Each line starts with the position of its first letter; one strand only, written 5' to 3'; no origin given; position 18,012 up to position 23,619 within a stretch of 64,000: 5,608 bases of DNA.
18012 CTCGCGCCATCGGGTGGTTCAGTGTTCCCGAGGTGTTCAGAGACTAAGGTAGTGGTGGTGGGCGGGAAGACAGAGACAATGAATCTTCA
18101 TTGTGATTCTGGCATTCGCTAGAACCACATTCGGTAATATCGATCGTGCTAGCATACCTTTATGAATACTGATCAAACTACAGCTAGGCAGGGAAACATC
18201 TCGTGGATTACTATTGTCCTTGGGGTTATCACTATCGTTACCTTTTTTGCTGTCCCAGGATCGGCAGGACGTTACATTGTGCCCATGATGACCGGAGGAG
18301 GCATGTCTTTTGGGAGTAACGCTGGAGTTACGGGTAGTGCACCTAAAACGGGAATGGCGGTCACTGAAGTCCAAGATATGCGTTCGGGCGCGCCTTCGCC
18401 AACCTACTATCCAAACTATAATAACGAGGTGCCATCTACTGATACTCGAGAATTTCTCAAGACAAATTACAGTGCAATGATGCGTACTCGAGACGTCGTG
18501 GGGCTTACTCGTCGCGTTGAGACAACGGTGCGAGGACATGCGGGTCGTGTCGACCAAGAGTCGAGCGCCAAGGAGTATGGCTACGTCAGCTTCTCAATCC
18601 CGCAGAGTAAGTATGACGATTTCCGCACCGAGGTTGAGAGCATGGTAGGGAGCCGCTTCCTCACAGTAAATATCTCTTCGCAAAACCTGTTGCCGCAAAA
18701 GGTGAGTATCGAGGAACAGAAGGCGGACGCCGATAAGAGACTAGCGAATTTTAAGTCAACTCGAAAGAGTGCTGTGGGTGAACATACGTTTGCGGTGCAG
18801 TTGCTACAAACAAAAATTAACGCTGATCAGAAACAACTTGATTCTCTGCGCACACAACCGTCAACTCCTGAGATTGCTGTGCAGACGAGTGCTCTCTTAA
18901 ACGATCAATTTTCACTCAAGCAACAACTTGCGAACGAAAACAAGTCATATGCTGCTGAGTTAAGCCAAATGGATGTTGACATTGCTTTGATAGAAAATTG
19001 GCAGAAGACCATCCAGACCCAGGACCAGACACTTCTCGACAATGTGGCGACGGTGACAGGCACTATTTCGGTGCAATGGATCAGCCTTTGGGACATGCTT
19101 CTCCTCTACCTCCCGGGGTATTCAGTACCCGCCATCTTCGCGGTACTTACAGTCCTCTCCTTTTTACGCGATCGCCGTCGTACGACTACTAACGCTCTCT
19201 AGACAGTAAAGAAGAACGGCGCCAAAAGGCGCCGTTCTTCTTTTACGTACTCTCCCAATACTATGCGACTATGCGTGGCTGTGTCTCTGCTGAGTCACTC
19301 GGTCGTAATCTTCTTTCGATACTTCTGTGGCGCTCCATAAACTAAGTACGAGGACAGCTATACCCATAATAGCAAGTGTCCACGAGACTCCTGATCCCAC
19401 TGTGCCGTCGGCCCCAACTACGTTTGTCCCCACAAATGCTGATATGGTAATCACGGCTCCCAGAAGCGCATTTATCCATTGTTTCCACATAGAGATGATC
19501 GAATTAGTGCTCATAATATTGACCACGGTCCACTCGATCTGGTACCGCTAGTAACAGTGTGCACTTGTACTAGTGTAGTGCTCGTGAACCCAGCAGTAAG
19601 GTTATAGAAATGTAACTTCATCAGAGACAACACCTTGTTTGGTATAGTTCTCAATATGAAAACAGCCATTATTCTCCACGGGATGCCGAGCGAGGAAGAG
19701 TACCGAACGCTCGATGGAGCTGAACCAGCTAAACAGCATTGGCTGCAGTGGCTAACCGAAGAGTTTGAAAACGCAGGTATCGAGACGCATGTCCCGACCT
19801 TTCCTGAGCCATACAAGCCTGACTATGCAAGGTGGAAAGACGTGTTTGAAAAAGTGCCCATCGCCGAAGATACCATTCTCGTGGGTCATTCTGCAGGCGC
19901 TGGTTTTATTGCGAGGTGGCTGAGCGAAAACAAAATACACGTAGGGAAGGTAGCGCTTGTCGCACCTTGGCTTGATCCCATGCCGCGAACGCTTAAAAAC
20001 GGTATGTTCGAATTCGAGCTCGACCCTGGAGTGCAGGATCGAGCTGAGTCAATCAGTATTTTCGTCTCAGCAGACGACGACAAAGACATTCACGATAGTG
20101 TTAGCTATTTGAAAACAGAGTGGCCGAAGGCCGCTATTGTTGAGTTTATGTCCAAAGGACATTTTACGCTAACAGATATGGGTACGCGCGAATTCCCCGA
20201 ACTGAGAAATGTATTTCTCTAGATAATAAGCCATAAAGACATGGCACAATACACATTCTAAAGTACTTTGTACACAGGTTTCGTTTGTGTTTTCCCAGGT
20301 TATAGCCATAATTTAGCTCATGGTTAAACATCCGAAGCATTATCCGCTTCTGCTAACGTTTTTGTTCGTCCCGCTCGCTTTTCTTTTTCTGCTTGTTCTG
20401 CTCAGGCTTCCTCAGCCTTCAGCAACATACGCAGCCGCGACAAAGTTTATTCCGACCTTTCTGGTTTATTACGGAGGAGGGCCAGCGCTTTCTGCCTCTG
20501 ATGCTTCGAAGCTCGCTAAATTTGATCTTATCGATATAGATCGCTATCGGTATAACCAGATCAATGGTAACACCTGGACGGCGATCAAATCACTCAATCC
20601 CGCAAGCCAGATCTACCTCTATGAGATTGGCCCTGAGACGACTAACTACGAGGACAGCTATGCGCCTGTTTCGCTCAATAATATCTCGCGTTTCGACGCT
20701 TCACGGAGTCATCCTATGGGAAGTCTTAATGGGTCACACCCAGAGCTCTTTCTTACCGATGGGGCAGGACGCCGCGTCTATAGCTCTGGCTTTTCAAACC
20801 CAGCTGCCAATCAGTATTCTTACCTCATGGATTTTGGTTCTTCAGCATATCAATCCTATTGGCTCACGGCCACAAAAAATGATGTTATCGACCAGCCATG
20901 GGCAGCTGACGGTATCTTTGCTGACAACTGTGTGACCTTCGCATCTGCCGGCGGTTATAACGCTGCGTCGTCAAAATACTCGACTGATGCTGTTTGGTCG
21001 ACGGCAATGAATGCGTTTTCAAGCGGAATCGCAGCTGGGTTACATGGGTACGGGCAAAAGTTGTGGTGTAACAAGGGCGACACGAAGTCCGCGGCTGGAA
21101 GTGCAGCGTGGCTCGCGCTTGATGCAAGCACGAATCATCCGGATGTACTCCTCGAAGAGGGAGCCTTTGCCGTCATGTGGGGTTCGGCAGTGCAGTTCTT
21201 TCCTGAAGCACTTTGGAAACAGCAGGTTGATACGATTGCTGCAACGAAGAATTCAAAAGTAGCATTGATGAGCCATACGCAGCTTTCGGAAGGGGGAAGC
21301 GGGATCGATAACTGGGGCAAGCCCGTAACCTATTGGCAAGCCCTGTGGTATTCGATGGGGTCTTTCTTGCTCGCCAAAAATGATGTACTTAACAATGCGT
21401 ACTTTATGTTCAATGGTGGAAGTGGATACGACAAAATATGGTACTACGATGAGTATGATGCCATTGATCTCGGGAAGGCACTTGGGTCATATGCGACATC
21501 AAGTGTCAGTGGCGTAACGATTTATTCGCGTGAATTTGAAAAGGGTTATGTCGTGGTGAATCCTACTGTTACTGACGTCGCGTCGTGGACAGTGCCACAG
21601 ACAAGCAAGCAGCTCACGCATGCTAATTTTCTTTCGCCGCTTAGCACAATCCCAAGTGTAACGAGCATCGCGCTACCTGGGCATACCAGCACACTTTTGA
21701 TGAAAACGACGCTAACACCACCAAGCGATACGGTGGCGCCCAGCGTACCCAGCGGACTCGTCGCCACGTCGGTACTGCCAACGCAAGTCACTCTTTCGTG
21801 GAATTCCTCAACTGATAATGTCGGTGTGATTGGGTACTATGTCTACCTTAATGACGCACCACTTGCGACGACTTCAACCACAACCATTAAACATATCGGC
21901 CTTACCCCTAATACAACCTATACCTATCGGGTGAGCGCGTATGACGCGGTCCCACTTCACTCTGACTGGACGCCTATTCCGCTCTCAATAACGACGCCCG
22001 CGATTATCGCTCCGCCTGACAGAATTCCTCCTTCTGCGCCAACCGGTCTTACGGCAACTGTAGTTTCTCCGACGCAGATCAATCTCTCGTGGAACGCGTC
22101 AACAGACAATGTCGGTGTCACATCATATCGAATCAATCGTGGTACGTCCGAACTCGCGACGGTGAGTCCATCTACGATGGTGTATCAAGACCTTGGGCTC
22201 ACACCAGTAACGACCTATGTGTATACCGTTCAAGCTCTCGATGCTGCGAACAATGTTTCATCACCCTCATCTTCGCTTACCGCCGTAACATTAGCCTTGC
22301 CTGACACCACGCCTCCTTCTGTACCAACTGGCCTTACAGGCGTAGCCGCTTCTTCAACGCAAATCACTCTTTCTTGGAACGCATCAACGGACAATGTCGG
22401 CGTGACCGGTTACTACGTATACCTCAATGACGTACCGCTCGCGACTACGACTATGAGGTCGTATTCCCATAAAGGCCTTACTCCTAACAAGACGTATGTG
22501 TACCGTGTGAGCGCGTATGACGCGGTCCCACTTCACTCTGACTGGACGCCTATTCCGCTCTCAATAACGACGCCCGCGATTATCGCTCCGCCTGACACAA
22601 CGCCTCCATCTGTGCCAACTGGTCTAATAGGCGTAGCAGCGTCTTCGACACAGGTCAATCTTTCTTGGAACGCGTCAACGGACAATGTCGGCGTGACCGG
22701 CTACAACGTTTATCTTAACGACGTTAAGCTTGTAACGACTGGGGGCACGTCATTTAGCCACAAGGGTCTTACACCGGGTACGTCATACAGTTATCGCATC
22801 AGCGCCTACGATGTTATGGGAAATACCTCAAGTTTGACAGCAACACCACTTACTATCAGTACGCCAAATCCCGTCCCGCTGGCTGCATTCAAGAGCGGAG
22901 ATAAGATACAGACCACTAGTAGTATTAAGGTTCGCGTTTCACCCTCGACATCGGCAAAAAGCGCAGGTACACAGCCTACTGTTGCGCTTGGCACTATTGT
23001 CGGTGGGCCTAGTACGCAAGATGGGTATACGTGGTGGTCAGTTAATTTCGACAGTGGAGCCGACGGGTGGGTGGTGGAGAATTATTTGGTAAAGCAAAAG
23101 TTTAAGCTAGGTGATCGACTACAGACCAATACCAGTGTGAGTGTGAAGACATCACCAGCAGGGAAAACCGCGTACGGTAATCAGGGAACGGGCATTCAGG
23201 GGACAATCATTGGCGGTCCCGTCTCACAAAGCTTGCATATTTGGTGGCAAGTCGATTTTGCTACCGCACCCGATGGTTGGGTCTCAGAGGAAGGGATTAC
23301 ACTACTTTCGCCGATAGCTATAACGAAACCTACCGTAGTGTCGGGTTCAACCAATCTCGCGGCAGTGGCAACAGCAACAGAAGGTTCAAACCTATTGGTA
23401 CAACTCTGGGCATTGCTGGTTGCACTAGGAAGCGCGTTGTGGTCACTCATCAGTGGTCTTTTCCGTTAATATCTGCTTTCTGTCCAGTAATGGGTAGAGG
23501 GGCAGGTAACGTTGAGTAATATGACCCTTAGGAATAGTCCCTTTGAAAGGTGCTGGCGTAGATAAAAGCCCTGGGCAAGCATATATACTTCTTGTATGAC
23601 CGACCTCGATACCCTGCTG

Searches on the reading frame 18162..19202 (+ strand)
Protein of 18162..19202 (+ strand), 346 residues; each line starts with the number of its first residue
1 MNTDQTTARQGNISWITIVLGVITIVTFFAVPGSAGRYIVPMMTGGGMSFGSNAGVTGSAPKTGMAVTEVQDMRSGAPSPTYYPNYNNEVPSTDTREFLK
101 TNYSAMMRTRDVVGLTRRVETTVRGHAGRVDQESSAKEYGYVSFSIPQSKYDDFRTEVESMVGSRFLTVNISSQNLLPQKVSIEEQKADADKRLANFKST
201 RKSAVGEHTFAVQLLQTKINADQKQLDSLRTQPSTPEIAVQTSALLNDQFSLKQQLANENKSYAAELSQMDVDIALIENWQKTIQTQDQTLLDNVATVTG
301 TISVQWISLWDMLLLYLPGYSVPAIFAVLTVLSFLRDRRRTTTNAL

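Call 17: search_protein_families(library=pfam, proteins=[window:18162-19202:+], max_evalue=0.001)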
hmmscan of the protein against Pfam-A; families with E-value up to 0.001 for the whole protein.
window:18162-19202:+ (346 aa): 1 family
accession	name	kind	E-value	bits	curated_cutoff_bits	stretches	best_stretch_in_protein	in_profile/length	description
PF14257.11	DUF4349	-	1.6e-05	24.8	27.7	1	101-233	5-138/213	Domain of unknown function (DUF4349)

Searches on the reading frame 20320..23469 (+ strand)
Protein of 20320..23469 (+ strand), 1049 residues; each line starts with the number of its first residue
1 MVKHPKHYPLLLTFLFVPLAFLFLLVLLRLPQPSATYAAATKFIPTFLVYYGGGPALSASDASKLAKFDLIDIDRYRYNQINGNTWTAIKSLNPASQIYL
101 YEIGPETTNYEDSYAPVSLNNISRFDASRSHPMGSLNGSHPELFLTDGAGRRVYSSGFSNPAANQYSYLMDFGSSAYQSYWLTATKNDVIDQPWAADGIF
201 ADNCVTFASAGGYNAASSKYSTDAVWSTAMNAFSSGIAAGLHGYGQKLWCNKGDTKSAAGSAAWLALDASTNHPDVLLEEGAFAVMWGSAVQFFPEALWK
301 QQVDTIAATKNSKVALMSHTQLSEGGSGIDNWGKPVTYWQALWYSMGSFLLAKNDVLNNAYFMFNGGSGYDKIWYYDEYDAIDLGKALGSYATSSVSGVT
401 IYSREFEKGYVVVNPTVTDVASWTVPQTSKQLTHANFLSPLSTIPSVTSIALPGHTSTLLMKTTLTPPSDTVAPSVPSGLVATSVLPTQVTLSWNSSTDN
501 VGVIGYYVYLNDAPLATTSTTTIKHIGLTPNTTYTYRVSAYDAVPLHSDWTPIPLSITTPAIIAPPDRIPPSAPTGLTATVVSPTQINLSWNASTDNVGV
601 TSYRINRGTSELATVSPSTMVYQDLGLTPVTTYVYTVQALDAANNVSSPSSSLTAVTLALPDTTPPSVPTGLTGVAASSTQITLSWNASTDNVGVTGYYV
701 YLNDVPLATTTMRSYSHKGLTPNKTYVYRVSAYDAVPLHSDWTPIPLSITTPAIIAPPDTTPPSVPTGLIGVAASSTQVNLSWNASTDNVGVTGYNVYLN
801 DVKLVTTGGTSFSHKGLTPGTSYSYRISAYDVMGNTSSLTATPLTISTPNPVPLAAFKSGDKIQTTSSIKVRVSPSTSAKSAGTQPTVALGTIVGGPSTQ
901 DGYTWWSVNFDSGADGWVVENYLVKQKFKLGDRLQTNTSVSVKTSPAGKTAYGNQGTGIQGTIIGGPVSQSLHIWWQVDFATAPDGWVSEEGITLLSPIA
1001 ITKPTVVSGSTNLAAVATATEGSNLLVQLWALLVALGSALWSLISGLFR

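Call 16: search_protein_families(library=pfam, proteins=[window:20320-23469:+], max_evalue=0.001)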
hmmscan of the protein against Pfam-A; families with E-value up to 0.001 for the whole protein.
window:20320-23469:+ (1049 aa): 6 families
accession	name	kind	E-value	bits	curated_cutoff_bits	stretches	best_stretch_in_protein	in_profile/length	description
PF00041.27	fn3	-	8.3e-31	106.5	25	4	765-836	2-75/84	Fibronectin type III domain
PF14885.12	GHL15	-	5.3e-18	66.3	27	1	125-409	26-270/271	Hypothetical glycosyl hydrolase family 15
PF25788.1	Ig_Rha78A_N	-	1e-05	26.1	27.4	0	582-652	15-96/105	Rha78A-like, N-terminal immunoglobulin domain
PF16656.11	Pur_ac_phosph_N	-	3.3e-05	24.8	30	0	516-546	56-84/93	Purple acid Phosphatase, N-terminal domain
PF16655.11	PhoD_N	-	4.1e-05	24.5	30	0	516-541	54-79/90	PhoD-like phosphatase, N-terminal domain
PF18370.7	RGI_lyase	-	5.3e-05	23.9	27.8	0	768-825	9-68/86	Rhamnogalacturonan I lyases beta-sheet domain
